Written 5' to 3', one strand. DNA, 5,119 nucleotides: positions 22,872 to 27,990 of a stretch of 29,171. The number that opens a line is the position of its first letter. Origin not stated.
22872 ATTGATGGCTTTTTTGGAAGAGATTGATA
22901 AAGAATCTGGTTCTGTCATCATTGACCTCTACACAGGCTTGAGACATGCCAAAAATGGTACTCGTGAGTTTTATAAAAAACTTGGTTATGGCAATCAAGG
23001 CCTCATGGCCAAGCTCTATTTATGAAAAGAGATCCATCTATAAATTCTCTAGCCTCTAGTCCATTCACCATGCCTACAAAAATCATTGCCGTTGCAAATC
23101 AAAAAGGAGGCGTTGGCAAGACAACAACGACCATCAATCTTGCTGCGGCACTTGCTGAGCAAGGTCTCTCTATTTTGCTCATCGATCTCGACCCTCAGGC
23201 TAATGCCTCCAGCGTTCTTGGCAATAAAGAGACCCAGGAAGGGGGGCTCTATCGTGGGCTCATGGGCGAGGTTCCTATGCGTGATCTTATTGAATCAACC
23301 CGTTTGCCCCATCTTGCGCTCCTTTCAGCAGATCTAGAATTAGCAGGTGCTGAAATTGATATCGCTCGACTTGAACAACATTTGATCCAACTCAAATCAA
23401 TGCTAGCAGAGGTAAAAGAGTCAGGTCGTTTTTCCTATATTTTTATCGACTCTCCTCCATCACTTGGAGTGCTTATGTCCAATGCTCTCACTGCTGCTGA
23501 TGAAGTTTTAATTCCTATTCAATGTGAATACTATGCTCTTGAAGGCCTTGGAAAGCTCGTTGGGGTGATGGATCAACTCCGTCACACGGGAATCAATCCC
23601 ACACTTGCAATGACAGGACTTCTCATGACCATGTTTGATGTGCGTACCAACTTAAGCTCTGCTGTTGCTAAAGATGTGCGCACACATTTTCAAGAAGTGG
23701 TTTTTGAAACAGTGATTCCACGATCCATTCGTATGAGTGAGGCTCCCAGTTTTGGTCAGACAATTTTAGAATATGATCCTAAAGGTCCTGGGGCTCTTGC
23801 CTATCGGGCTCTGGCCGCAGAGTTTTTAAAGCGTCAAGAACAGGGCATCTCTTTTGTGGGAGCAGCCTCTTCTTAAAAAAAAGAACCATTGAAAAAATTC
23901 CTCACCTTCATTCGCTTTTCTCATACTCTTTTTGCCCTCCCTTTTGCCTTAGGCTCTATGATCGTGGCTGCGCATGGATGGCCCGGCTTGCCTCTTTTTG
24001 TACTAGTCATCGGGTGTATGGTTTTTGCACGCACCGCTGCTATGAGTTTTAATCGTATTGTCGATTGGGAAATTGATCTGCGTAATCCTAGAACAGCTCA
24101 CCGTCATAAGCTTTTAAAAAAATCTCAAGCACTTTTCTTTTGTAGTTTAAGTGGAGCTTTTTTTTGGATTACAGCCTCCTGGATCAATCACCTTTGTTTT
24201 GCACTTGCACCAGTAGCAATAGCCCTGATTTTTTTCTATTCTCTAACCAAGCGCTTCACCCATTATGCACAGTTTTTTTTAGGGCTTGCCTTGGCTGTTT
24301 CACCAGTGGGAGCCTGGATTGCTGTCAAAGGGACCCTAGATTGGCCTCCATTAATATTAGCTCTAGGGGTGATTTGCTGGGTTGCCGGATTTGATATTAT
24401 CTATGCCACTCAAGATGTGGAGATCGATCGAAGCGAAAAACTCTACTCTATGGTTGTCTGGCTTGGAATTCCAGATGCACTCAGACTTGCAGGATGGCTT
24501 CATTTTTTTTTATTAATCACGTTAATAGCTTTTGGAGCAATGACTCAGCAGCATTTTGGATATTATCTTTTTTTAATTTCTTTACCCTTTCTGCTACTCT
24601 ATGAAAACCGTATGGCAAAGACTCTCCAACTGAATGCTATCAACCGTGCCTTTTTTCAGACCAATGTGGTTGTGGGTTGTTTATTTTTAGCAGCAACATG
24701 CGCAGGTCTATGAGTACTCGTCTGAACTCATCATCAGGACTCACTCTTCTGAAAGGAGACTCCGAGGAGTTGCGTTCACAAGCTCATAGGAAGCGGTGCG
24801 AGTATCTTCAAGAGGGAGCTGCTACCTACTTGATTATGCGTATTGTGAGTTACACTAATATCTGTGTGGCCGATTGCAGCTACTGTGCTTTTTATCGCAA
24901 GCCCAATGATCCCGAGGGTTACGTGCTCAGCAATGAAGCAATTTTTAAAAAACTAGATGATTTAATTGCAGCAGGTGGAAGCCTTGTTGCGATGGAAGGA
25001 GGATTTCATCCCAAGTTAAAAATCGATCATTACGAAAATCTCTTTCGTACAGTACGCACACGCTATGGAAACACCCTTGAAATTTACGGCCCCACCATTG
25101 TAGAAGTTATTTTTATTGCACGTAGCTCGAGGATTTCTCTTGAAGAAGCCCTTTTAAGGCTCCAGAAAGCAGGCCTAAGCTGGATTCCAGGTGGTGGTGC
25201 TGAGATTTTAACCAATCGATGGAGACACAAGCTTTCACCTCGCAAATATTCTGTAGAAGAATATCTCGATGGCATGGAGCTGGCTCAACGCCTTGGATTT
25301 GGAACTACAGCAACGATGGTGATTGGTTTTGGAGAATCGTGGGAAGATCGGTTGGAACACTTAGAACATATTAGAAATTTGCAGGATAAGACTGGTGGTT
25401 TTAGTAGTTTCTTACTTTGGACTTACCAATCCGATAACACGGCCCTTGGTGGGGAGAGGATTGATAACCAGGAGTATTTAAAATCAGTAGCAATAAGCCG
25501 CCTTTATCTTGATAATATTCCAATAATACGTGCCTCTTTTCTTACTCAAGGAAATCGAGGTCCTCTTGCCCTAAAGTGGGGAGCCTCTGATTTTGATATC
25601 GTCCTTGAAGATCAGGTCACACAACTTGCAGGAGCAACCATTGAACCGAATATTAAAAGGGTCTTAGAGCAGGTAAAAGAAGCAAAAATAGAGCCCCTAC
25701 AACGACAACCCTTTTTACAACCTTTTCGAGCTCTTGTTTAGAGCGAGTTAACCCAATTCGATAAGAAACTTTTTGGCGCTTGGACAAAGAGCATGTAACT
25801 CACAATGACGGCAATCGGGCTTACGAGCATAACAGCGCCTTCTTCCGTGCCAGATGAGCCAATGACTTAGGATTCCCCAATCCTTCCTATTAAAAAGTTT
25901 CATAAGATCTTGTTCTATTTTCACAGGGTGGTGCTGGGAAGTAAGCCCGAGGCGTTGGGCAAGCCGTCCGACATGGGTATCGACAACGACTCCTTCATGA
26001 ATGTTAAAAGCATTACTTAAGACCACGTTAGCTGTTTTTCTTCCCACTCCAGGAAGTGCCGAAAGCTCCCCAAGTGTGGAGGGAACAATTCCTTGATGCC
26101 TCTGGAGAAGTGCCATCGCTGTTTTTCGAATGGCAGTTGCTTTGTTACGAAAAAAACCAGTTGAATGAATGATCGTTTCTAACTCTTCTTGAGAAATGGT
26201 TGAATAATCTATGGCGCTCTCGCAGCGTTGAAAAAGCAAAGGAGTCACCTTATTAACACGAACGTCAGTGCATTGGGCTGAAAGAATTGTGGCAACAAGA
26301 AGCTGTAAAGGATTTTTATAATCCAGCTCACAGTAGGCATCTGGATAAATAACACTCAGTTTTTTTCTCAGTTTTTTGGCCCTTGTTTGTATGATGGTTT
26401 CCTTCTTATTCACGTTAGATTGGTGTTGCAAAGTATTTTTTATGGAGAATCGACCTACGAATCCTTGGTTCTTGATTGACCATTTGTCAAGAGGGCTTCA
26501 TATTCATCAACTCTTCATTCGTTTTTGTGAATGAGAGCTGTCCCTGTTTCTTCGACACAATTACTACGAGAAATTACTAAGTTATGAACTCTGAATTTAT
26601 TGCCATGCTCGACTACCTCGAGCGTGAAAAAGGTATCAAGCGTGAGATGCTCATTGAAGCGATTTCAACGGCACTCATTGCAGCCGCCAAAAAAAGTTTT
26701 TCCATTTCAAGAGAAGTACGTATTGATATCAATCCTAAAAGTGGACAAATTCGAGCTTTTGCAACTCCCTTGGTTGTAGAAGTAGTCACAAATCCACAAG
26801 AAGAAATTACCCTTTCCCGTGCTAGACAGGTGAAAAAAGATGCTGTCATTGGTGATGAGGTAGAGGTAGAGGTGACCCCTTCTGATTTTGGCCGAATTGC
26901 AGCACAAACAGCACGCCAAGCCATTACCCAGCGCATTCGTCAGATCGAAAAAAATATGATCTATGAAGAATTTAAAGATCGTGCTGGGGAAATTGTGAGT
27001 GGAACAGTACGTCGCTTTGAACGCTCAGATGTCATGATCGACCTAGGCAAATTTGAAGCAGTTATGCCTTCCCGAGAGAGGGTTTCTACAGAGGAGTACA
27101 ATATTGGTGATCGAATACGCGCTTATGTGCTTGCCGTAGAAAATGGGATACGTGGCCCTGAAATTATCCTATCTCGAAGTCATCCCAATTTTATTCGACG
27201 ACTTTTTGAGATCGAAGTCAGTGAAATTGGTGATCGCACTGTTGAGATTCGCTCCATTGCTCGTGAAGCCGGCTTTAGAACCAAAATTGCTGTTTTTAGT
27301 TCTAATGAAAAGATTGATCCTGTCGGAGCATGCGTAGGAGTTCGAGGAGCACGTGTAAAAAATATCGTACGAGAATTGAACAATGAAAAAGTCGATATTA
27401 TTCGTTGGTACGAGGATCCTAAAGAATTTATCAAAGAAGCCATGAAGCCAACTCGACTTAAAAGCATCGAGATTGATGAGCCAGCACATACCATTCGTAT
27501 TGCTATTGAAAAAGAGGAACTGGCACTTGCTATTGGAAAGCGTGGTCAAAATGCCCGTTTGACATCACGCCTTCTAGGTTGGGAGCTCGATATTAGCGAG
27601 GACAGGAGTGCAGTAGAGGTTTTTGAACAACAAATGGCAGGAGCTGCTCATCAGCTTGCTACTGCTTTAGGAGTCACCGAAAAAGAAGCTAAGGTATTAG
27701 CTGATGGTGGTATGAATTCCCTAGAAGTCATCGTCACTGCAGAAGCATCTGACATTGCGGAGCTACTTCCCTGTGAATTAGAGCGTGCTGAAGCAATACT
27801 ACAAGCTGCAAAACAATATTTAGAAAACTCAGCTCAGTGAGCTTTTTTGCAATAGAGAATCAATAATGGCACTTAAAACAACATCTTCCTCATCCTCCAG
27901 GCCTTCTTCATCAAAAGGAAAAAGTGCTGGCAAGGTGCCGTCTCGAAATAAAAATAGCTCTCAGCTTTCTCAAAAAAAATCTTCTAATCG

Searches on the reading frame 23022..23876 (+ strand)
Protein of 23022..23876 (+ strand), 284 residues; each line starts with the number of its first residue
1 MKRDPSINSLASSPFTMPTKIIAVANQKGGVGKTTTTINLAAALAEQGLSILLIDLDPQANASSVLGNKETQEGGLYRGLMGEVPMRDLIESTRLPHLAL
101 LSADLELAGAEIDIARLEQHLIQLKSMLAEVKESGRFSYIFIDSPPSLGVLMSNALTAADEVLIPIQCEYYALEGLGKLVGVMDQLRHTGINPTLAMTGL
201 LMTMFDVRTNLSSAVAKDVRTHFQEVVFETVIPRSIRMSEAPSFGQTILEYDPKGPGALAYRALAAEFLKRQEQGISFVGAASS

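Call 9: search_protein_families(library=pfam, proteins=[window:23022-23876:+])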
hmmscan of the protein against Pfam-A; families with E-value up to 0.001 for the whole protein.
window:23022-23876:+ (284 aa): 7 families
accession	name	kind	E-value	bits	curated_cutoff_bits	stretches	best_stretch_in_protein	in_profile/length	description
PF13614.12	AAA_31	-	1.7e-54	184.9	27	1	19-196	1-176/177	AAA domain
PF01656.29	CbiA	-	1.2e-26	93.5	25.4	1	22-248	1-125/125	CobQ/CobB/MinD/ParA nucleotide binding domain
PF09140.17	MipZ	-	1.3e-11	44.8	20.7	1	21-179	2-142/262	ATPase MipZ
PF00142.24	Fer4_NifH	-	1.8e-11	44.5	25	1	27-67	7-47/271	4Fe-4S iron sulfur cluster binding proteins, NifH/frxC family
PF10609.15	ParA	-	2.3e-11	44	27.1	1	20-149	4-124/246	NUBPL iron-transfer P-loop NTPase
PF06564.18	CBP_BcsQ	-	5.1e-11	43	21.3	1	20-266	2-231/234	Cellulose biosynthesis protein BcsQ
PF02374.21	ArsA_ATPase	-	8.2e-08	32.2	24.3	1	27-73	8-54/305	Anion-transporting ATPase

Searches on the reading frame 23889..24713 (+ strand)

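Call 9: search_protein_families(library=pfam, proteins=[window:23889-24713:+])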
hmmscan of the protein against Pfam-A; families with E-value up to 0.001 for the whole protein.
window:23889-24713:+ (274 aa): 1 family
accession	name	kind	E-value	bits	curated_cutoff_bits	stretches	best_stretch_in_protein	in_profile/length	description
PF01040.23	UbiA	-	4.7e-47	160.8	34.2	1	16-258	1-247/250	UbiA prenyltransferase family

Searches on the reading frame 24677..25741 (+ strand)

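Call 9: search_protein_families(library=pfam, proteins=[window:24677-25741:+])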
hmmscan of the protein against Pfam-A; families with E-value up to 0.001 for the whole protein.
window:24677-25741:+ (354 aa): 2 families
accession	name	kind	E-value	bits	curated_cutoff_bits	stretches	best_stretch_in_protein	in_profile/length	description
PF04055.27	Radical_SAM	-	7.8e-22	78.6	29.5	1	57-231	1-165/166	Radical SAM superfamily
PF19288.4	CofH_C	-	3.2e-15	56.5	27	1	241-344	3-113/125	CofH/MqnC C-terminal region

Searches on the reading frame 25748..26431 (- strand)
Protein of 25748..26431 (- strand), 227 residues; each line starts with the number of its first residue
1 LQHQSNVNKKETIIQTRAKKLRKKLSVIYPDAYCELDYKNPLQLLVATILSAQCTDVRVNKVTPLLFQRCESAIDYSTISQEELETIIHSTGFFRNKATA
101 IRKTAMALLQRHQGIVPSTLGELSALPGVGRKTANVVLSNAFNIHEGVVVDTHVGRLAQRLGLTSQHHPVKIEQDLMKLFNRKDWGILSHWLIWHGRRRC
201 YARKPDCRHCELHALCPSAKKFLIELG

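Call 9: search_protein_families(library=pfam, proteins=[window:25748-26431:-])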
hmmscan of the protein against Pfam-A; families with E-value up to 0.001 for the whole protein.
window:25748-26431:- (227 aa): 2 families
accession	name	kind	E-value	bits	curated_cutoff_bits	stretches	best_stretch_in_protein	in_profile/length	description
PF00730.31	HhH-GPD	-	1.7e-22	80.2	26.2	1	46-181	1-107/108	HhH-GPD superfamily base excision DNA repair protein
PF00633.29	HHH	-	3e-08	33.5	24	1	111-139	1-29/30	Helix-hairpin-helix motif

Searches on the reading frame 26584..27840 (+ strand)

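Call 9: search_protein_families(library=pfam, proteins=[window:26584-27840:+])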
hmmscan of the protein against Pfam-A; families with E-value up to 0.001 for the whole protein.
window:26584-27840:+ (418 aa): 4 families
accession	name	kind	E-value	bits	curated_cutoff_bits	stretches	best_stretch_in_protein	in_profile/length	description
PF08529.16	NusA_N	-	6.8e-38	130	23.8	1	4-124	1-119/119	NusA N-terminal domain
PF13184.12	KH_5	-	2.4e-29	101.7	27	1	229-297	1-69/69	NusA-like KH domain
PF00575.29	S1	-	1.1e-05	26.2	22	1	131-191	1-68/74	S1 RNA binding domain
PF13083.13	KH_KhpA-B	-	0.00039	20.7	32.1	0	295-324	22-51/73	KhpA/KhpB, KH domain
